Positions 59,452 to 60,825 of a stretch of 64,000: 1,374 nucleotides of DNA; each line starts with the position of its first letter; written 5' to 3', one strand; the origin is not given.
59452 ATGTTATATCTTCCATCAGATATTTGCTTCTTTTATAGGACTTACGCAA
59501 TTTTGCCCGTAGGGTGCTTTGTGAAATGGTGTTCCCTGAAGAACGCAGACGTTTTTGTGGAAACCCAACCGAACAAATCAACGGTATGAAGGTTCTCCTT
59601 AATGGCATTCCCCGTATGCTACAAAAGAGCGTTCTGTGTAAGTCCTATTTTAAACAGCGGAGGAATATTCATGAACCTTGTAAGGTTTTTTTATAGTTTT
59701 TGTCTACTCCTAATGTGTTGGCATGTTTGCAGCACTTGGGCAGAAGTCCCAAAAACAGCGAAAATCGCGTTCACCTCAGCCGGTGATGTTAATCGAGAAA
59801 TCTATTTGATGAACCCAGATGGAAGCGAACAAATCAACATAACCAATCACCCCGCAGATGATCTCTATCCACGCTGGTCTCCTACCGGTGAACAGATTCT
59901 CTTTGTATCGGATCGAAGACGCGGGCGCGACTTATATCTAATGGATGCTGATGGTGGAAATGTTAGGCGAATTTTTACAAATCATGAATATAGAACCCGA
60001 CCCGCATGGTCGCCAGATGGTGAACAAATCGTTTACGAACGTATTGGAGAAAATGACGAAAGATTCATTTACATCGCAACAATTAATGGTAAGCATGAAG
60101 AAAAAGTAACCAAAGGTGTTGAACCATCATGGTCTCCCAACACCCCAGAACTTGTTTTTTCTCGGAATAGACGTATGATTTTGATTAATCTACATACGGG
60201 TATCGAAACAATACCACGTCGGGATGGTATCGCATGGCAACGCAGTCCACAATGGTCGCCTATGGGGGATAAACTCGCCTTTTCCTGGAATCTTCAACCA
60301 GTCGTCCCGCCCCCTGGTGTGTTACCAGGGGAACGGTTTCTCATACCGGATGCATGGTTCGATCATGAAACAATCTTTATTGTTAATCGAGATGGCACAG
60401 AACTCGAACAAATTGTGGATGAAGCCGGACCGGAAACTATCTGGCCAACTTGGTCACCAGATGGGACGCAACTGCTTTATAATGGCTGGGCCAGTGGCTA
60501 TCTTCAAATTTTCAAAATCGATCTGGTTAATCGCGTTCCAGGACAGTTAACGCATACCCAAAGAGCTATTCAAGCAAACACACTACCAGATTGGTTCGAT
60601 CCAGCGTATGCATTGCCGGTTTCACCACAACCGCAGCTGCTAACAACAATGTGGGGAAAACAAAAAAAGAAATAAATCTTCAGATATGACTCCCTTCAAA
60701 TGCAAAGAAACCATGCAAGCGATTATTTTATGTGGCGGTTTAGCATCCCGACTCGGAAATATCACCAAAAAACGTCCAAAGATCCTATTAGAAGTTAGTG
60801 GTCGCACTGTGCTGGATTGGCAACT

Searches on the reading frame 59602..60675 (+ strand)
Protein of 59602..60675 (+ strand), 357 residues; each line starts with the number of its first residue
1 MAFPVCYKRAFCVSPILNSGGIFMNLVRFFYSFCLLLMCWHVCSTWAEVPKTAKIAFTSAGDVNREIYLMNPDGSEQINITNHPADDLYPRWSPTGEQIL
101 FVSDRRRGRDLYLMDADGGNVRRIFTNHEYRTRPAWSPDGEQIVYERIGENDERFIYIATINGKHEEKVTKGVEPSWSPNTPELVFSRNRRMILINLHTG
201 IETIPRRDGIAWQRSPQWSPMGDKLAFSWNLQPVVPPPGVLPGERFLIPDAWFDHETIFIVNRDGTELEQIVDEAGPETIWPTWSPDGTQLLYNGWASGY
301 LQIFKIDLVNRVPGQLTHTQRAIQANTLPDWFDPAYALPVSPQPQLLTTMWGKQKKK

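Call 17: search_protein_families(library=pfam, proteins=[window:59602-60675:+], max_evalue=0.001)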
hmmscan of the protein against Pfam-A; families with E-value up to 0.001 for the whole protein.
window:59602-60675:+ (357 aa): 4 families
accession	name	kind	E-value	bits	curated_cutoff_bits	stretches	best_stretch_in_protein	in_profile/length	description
PF07676.18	PD40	-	8.3e-23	80.2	20.9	2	80-112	4-37/38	WD40-like Beta Propeller Repeat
PF00930.27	DPPIV_N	-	3.5e-10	39.6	22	0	78-124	36-78/354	Dipeptidyl peptidase IV (DPP IV) N-terminal region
PF14583.12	Pectate_lyase22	-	0.00015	21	30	0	111-160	218-270/386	Oligogalacturonate lyase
PF25174.1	Beta-prop_THOC3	-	0.00048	19.6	305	0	79-195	41-146/272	THOC3 beta-propeller domain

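Call 66: search_protein_families(library=padloc, proteins=[window:59671-60675:+], max_evalue=0.001)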
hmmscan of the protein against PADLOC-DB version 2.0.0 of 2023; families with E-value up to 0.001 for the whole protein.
window:59671-60675:+ (334 aa): 0 families
